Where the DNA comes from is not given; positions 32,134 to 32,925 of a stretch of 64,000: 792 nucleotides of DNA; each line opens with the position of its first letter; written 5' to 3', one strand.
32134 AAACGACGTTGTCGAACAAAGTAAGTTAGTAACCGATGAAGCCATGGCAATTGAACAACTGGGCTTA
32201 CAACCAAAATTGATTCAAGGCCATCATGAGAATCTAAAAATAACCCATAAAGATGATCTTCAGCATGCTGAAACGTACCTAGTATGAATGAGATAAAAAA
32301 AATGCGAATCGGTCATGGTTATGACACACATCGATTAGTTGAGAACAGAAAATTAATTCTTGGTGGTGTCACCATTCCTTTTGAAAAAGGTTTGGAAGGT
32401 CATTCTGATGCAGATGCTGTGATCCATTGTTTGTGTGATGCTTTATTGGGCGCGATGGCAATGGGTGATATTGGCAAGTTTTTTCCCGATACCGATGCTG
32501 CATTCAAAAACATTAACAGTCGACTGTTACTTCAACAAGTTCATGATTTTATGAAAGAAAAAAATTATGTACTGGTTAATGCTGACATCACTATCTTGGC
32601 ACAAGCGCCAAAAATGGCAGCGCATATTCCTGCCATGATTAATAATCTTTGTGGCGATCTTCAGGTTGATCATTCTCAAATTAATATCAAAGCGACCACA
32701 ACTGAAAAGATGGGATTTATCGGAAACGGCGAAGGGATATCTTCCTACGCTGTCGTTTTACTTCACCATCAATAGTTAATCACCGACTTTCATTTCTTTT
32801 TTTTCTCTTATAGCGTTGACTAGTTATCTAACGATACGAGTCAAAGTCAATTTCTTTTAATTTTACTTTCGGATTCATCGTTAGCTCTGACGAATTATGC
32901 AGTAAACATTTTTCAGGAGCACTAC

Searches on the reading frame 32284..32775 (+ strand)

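Call 3: search_protein_families(library=pfam, proteins=[window:32284-32775:+], max_evalue=0.01)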
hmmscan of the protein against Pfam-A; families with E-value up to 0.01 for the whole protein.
window:32284-32775:+ (163 aa): 1 family
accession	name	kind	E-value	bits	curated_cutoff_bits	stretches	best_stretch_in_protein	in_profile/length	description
PF02542.21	YgbB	-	2.3e-66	223.4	26.7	1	7-160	1-154/155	YgbB family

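Call 4: search_protein_families(library=ncbifam, proteins=[window:32284-32775:+], max_evalue=0.01)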
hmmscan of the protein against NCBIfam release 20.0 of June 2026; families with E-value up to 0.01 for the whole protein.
window:32284-32775:+ (163 aa): 2 families
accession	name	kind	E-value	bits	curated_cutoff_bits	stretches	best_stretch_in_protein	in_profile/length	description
NF006899.0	PRK09382.1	equivalog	5.1e-65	220.1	417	1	3-161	222-380/387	bifunctional 2-C-methyl-D-erythritol 4-phosphate cytidylyltransferase/2-C-methyl-D-erythritol 2,4-cyclodiphosphate synthase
TIGR00151.1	ispF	equivalog_domain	2.6e-63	212.7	116.45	1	8-161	1-154/155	2-C-methyl-D-erythritol 2,4-cyclodiphosphate synthase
